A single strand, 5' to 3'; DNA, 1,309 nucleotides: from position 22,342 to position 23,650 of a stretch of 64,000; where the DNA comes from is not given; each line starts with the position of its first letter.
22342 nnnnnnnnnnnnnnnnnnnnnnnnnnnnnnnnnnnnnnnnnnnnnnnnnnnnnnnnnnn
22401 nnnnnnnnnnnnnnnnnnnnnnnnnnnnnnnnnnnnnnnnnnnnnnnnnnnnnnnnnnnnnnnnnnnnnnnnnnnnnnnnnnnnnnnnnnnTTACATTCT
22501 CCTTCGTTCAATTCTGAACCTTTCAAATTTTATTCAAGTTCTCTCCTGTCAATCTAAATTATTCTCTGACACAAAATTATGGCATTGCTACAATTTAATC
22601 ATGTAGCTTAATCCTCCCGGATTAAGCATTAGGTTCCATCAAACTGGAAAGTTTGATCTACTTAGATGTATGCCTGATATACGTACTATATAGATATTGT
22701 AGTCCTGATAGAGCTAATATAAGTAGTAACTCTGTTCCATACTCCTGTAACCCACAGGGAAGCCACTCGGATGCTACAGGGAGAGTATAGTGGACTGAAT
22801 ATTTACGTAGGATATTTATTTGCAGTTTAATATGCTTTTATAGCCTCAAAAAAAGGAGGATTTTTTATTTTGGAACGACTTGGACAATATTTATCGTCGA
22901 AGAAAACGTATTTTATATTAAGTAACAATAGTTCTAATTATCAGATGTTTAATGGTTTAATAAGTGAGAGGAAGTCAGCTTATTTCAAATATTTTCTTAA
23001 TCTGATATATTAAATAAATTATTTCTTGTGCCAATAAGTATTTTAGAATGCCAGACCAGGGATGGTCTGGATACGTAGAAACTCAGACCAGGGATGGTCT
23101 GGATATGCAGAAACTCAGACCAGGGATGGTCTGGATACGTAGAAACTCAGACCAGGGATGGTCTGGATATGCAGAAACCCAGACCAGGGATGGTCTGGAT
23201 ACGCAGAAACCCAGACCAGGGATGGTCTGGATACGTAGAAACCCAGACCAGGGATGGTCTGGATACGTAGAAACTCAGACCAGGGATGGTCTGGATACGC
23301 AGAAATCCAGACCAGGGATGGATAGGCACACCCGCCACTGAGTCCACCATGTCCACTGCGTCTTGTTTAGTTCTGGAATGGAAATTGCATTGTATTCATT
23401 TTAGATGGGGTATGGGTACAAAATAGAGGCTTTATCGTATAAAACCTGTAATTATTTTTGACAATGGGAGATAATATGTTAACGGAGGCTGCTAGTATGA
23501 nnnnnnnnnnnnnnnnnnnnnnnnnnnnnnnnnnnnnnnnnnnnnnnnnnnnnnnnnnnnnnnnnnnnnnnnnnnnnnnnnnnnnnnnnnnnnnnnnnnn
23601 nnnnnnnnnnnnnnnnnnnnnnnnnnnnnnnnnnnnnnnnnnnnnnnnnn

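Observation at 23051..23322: Array of 8.5 x 32-bp units, each an invariant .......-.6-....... hairpin separated by a 13-nt linker that varies only by transitions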

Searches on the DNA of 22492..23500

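Call 15: search_rna_families(source=window, start=22492, end=23500, threshold=evalue, max_evalue=10)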
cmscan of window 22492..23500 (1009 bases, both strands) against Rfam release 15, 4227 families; matches with E-value up to 10: 10.
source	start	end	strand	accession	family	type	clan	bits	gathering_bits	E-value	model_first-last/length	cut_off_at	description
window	23420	23460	-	RF01603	snoR29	Gene; snRNA; snoRNA; CD-box;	-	20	50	9.3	1-84/84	no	small nucleolar RNA snoR29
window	23135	23273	+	RF01731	TwoAYGGAY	Cis-reg;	CL00106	18.7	43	7.3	1-168/168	no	TwoAYGGAY RNA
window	22824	22876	+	RF01379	CRISPR-DR66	Gene; CRISPR;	CL00014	17.7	45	4.5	1-37/37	no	CRISPR RNA direct repeat element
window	23058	23124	-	RF02466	Ms_AS-8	Gene; sRNA;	-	17.5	48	1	1-74/74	no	Actinobacteria sRNA Ms_AS-8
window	23143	23220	-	RF02466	Ms_AS-8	Gene; sRNA;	-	16.1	48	2.4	1-74/74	no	Actinobacteria sRNA Ms_AS-8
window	23205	23234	-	RF03790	MIR8008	Gene; miRNA;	-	15.6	66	6.2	1-55/55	no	MIR8008 microRNA precursor family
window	23173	23202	-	RF03790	MIR8008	Gene; miRNA;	-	15.6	66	6.3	1-55/55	no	MIR8008 microRNA precursor family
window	23237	23266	-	RF03790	MIR8008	Gene; miRNA;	-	15.6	66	6.3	1-55/55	no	MIR8008 microRNA precursor family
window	23250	23316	-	RF02466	Ms_AS-8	Gene; sRNA;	-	15.3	48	3.7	1-74/74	no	Actinobacteria sRNA Ms_AS-8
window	23374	23457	-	RF01952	SOX2OT_exon2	Gene; lncRNA;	-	13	45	4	1-69/69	no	SOX2 overlapping transcript exon 2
